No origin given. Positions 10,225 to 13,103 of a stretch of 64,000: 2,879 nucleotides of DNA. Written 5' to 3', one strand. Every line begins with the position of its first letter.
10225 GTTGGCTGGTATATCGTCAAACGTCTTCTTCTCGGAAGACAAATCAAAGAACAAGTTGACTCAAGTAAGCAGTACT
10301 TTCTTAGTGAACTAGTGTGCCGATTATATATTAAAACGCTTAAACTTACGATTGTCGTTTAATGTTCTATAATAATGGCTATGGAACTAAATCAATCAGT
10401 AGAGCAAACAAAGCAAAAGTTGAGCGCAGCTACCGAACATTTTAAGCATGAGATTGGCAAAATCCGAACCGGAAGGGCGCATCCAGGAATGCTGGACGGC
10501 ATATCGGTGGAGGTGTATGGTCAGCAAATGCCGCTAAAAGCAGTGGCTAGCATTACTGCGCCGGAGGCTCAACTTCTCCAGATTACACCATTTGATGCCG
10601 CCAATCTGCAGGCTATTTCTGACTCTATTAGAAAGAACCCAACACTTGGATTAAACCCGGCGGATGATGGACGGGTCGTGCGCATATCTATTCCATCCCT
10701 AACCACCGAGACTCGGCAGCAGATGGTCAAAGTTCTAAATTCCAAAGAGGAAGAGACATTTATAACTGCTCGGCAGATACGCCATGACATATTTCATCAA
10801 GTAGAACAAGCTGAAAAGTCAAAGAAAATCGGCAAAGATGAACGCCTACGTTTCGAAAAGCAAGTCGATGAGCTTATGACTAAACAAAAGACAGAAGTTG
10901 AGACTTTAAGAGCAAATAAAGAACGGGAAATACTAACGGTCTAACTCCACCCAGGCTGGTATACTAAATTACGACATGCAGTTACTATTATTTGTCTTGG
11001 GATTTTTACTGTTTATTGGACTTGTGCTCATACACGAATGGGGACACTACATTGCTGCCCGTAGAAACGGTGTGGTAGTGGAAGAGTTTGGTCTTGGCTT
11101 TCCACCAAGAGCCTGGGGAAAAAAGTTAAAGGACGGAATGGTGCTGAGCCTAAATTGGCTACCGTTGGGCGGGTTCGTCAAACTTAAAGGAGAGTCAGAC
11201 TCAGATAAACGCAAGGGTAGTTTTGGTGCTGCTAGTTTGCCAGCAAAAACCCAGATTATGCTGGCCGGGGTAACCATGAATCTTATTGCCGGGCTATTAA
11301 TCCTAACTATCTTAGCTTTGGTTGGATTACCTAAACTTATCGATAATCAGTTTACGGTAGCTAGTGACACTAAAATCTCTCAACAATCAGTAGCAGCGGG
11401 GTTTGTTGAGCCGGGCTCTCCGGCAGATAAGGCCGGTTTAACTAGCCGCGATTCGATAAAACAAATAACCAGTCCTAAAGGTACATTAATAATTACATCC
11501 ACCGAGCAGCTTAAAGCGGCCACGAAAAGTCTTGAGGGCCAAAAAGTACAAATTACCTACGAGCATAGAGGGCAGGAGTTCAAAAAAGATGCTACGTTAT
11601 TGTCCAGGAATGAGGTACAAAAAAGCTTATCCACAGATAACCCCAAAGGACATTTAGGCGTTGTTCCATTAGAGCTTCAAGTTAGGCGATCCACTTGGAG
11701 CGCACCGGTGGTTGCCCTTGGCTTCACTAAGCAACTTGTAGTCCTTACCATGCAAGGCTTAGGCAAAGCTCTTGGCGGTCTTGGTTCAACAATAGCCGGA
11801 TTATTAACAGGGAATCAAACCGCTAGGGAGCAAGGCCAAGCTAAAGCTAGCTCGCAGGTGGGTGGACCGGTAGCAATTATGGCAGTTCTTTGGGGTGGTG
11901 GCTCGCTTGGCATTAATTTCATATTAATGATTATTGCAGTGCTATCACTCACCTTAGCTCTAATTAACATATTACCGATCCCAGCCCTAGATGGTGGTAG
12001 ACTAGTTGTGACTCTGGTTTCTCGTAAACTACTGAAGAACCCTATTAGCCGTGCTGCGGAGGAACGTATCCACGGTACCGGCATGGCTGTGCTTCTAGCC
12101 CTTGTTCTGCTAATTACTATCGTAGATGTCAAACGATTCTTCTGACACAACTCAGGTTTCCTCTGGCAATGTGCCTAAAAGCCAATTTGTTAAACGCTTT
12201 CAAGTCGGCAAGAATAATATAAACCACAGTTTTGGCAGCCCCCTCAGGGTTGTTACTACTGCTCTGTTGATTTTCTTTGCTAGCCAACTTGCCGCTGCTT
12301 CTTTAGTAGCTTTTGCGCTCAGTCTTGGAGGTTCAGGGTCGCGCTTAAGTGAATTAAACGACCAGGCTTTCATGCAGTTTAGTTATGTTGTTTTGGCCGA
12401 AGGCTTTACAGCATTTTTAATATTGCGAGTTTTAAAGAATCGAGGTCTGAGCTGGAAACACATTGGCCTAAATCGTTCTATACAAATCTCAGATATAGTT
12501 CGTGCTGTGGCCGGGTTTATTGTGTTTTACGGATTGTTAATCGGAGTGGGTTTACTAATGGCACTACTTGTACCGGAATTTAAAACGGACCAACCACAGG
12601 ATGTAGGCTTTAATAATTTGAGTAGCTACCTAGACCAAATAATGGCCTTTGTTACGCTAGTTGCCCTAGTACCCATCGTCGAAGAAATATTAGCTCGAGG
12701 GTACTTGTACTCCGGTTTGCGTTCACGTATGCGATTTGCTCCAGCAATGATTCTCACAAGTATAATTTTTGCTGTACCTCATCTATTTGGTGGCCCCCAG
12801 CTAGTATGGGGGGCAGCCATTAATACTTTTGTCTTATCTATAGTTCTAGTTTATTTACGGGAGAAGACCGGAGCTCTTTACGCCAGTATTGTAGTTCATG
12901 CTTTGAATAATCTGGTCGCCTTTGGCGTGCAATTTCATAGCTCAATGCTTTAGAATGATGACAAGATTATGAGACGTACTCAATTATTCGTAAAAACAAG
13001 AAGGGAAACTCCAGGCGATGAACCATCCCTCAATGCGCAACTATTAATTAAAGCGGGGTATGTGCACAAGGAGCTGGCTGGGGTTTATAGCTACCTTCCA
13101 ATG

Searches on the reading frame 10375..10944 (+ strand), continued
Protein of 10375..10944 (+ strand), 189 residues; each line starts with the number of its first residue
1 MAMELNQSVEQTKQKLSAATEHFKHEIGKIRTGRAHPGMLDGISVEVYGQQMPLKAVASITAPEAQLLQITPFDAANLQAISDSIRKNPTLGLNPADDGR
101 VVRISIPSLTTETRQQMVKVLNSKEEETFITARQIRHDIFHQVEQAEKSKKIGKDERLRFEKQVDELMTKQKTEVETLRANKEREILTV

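Call 71: find_encoding_contigs(protein=P0005, flank=3000, max_places=3)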
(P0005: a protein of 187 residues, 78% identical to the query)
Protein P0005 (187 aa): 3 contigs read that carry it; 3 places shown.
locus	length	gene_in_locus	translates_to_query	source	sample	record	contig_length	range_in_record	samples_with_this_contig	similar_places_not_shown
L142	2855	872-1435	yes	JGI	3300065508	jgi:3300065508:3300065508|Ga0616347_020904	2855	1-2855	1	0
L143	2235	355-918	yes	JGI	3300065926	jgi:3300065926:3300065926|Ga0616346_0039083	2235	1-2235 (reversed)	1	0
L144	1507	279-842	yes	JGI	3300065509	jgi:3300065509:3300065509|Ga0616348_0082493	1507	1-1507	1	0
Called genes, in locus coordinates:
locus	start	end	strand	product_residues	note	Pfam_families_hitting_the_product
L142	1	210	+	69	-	?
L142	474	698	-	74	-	-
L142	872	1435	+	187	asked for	PF01765:RRF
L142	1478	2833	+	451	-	PF02163:Peptidase_M50, PF13180:PDZ_2 (faint)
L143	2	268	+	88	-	?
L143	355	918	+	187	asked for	PF01765:RRF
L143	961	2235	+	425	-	?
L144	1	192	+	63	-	?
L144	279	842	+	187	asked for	PF01765:RRF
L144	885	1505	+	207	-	?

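Call 72: find_encoding_contigs(protein=P0007, flank=3000, max_places=2)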
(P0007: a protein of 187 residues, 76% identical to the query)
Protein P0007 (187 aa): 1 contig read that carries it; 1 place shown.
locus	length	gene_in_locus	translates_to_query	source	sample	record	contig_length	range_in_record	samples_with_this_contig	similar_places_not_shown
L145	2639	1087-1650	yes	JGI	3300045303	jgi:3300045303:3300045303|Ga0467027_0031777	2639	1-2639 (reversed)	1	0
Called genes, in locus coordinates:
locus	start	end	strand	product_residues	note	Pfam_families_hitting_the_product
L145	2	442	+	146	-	?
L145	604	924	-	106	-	-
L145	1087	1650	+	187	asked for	PF01765:RRF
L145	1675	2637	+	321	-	?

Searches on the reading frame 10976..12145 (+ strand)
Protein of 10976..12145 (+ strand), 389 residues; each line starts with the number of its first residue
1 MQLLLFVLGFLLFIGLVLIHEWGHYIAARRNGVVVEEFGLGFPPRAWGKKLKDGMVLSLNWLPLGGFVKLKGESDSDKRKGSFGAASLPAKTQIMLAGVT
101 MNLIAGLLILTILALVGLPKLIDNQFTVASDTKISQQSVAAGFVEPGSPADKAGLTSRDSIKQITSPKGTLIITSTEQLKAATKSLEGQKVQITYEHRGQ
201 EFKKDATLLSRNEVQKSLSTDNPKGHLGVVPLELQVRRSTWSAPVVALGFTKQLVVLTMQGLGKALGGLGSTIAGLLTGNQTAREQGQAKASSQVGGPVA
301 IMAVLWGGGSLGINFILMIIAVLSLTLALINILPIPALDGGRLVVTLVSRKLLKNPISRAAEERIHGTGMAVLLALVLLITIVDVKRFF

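Call 7: search_protein_families(library=pfam, proteins=[window:10976-12145:+], max_evalue=0.1)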
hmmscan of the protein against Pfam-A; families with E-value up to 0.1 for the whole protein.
window:10976-12145:+ (389 aa): 3 families
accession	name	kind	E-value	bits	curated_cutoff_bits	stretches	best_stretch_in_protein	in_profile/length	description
PF02163.28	Peptidase_M50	-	5.3e-37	127.7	27.2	1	10-376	3-221/221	Peptidase family M50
PF13180.12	PDZ_2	-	0.0023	18.6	27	1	143-201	18-73/80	PDZ domain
PF17820.7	PDZ_6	-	0.014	15.5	27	1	144-161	5-22/54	PDZ domain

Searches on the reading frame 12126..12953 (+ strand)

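Call 7: search_protein_families(library=pfam, proteins=[window:12126-12953:+], max_evalue=0.1)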
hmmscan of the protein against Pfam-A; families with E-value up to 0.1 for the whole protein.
window:12126-12953:+ (275 aa): 1 family
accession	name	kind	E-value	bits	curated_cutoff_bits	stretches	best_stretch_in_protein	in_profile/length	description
PF02517.21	Rce1-like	-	1.8e-20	73.4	22.4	1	171-264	4-93/93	Type II CAAX prenyl endopeptidase Rce1-like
